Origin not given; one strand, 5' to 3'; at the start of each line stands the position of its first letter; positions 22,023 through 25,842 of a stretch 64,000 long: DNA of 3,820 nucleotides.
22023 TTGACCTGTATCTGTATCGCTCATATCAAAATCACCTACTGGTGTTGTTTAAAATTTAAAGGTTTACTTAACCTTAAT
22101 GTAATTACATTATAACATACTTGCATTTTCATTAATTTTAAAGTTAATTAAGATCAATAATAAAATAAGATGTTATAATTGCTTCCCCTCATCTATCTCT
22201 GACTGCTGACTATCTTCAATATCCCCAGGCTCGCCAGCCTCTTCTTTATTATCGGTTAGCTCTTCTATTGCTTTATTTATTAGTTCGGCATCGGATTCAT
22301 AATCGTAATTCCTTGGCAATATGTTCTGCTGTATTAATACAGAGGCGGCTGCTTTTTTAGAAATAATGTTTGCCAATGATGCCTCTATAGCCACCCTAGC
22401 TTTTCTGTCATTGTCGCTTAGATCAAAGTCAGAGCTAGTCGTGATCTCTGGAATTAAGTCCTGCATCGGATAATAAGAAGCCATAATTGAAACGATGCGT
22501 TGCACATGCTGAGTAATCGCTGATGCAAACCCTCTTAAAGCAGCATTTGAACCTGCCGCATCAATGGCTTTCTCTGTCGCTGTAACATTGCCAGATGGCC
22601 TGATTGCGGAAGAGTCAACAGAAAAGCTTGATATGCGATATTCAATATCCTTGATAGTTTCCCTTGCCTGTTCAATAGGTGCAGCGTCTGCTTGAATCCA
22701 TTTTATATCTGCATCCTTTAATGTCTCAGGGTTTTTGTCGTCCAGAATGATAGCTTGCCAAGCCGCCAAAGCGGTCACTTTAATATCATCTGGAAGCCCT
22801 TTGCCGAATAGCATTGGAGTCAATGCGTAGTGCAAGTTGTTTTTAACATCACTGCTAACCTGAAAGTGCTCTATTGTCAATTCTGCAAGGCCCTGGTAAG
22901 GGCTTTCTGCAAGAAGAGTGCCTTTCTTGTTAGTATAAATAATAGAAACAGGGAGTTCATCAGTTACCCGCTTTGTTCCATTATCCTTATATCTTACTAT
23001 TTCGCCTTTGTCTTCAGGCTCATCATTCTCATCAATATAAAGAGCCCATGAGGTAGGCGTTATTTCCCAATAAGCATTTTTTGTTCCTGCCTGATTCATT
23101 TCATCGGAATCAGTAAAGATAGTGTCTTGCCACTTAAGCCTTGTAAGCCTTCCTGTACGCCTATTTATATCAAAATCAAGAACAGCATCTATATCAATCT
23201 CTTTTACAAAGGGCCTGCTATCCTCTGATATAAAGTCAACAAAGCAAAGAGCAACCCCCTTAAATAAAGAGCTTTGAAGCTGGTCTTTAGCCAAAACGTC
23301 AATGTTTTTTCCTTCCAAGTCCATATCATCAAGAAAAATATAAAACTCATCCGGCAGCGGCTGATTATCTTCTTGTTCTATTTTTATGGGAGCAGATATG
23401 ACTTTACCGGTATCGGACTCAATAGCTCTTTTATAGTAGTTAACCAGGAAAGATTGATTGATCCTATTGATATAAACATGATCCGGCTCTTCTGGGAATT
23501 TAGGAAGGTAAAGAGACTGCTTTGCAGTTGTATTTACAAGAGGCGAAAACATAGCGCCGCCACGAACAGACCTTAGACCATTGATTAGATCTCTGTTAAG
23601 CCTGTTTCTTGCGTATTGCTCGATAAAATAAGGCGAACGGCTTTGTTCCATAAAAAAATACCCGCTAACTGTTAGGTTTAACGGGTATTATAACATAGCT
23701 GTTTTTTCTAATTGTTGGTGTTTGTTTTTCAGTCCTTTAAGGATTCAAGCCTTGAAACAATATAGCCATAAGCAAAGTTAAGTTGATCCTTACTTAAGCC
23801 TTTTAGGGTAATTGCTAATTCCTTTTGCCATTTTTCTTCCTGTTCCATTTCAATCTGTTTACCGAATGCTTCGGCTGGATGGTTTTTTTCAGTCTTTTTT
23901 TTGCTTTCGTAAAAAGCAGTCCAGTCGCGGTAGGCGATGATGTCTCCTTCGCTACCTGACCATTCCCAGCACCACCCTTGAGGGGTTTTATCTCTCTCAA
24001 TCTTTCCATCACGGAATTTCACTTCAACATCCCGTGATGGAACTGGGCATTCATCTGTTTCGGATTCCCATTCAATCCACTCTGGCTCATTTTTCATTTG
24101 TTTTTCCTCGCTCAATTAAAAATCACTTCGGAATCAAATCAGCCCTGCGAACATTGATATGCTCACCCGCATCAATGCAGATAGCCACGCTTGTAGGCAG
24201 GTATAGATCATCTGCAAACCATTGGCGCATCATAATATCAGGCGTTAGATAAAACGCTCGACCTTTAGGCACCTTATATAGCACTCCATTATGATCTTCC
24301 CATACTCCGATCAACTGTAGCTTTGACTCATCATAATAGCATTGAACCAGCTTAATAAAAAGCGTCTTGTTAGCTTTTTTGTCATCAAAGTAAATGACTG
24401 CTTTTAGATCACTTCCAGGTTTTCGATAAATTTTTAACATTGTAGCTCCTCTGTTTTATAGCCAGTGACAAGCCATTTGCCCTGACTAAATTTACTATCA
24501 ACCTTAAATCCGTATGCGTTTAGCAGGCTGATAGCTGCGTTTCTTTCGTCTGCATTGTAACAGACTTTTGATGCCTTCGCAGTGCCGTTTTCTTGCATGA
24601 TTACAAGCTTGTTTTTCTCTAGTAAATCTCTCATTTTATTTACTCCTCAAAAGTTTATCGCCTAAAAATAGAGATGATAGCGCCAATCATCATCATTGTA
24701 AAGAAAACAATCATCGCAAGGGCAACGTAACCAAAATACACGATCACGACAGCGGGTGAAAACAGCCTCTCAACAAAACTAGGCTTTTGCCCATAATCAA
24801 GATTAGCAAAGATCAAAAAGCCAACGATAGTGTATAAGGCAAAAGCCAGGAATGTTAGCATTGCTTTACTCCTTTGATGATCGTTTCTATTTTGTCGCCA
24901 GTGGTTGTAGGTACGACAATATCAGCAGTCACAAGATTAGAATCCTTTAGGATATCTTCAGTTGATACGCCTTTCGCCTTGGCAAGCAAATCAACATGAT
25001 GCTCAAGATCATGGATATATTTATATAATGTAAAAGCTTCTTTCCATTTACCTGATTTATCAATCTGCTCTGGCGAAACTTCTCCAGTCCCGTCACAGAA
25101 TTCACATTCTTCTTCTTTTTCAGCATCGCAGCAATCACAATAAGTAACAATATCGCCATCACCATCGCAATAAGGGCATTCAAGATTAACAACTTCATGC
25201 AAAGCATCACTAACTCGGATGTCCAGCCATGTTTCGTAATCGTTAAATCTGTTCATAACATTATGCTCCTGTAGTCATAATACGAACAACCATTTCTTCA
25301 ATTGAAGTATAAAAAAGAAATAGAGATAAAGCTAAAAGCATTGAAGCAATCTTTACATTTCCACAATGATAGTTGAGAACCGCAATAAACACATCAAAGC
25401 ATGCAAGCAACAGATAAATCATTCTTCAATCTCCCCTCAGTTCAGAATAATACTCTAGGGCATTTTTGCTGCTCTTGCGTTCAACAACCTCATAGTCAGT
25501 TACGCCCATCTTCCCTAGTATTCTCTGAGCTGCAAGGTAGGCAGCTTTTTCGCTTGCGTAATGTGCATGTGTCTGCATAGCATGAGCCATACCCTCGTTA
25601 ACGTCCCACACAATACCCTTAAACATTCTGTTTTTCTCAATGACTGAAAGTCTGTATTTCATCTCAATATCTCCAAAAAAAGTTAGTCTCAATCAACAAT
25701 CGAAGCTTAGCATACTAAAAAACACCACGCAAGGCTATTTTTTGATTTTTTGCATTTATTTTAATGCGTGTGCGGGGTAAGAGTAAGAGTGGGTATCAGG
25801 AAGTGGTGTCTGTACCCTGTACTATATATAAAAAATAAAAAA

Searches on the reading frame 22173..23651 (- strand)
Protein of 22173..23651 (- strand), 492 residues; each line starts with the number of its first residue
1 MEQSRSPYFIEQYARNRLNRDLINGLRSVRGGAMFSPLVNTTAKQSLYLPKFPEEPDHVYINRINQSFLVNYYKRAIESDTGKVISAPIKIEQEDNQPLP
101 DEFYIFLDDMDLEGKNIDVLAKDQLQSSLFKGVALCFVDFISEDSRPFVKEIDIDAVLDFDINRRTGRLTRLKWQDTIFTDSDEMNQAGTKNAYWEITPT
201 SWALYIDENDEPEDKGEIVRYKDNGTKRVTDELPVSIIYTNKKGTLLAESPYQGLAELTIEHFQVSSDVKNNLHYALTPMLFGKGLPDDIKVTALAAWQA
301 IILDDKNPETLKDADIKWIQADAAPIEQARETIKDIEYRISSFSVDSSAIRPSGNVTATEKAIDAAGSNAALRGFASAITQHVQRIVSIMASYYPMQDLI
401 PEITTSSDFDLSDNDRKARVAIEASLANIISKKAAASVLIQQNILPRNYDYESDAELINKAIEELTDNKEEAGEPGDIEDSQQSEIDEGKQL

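Call 14: search_protein_families(library=pfam, proteins=[window:22173-23651:-], max_evalue=0.001)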
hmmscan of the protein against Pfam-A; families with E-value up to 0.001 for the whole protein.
window:22173-23651:- (492 aa): 1 family
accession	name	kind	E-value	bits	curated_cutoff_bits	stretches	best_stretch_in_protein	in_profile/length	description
PF13264.11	DUF4055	-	4.4e-16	59.7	25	1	253-393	3-139/140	Domain of unknown function (DUF4055)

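Call 41: search_dna_similar(query=window:22173-23651:-, collection=phages, mode=protein, max_rows=12)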
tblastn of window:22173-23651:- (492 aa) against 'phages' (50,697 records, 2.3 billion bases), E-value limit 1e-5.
Records with a match: 175; places in all: 175; records where one place covers at least 80% of the query: 86.
Best place of each record, by identity: <60% 175.
By first word of the organism name: Pseudomonas 88; Xanthomonas 21; Escherichia 11; Bordetella 9; Stenotrophomonas 9; Synechococcus 5; Cyanophage 5; Caudoviricetes 3; Prochlorococcus 3; Variovorax 2; and 13 more.
By host as written in the record: Pseudomonas aeruginosa 33; Pseudomonas aeruginosa PAO1 22; - 11; Escherichia coli 11; Bordetella bronchiseptica ATCC 10580 9; Pseudomonas aeruginosa PA14 8; Xanthomonas arboricola pv. juglandis IVIA 1317-1a 6; Pseudomonas sp. 5; and 44 more.
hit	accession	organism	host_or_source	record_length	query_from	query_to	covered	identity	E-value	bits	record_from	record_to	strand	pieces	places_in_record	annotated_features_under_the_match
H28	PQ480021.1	Caulobacter phage DMCA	Caulobacter vibrioides CB15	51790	34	458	86%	25.4%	3e-20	100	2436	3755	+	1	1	62 kDa structural protein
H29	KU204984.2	Pseudomonas phage AAT-1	Pseudomonas aeruginosa PA14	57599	6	458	92%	23.8%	9e-22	105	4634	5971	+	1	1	structural protein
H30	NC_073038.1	Pseudomonas phage AAT-1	Pseudomonas aeruginosa PA14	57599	6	458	92%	23.8%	9e-22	105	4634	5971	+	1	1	structural protein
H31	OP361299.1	Pseudomonas phage phiH2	Pseudomonas sp. PA14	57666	6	458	92%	23.8%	2e-21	104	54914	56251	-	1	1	62kDa structural protein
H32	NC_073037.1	Pseudomonas phage phiH2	Pseudomonas sp. PA14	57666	6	458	92%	23.8%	2e-21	104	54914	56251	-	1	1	62kDa structural protein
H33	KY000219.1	Bordetella phage CN2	Bordetella bronchiseptica ATCC 10580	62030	47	473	87%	25.2%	5e-23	108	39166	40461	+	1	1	structural protein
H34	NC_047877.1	Bordetella phage CN2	Bordetella bronchiseptica ATCC 10580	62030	47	473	87%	25.2%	5e-23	108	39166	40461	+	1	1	portal protein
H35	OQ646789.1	Pseudomonas phage PA_LZ02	Pseudomonas aeruginosa PAO1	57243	6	458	92%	23.6%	1e-21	105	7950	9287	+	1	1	putative portal protein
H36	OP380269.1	Pseudomonas phage phiH1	Pseudomonas aeruginosa PA14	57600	6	458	92%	23.6%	1e-21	105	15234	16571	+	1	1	portal protein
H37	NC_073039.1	Pseudomonas phage phiH1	Pseudomonas aeruginosa PA14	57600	6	458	92%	23.6%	1e-21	105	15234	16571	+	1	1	portal protein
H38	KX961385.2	Bordetella phage LK3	Bordetella bronchiseptica ATCC 10580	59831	47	483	89%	24.4%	6e-22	105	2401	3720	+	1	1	putative structural protein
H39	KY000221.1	Bordetella phage CN1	Bordetella bronchiseptica ATCC 10580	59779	47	483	89%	24.4%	1e-21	105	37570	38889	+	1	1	structural protein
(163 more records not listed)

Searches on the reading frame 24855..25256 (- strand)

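Call 33: search_protein_families(library=phrogs, proteins=[window:24855-25256:-], max_evalue=0.001)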
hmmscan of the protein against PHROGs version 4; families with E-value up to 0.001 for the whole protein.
window:24855-25256:- (133 aa): 2 families
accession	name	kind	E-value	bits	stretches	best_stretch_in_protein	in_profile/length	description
phrog_7429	-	unknown function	3.4e-06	27.5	1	7-75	312-379/418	-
phrog_15035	-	unknown function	0.00054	21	1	26-65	7-45/64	-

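Call 65: search_protein_families(library=pfam, proteins=[window:24855-25256:-], max_evalue=0.05)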
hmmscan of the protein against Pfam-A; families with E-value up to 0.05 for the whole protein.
window:24855-25256:- (133 aa): 3 families
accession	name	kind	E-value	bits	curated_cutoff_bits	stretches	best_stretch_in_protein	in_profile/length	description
PF00684.25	DnaJ_CXXCXGXG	-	0.0051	17.5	32.7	0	23-46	40-64/65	DnaJ central domain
PF15777.11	Anti-TRAP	-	0.0073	16.7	32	0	24-38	30-44/59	Tryptophan RNA-binding attenuator protein inhibitory protein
PF20822.2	Cmr2_hel_dom1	-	0.022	15.7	27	1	78-120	16-57/93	CRISPR RNA silencing complex Cmr2 subunit, first helical domain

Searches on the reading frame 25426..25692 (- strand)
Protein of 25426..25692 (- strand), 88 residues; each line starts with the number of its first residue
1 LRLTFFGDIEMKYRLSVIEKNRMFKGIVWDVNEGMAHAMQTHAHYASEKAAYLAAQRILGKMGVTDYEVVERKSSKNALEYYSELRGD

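Call 33: search_protein_families(library=phrogs, proteins=[window:25426-25692:-], max_evalue=0.001)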
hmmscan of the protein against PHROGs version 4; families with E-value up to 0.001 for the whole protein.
window:25426-25692:- (88 aa): 0 families

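Call 65: search_protein_families(library=pfam, proteins=[window:25426-25662:-], max_evalue=0.05)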
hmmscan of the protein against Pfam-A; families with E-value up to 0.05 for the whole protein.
window:25426-25662:- (78 aa): 1 family
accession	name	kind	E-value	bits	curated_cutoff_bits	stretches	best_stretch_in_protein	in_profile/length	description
PF16554.10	OAM_dimer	-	0.0095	16.8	25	1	38-67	25-54/78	Dimerisation domain of d-ornithine 4,5-aminomutase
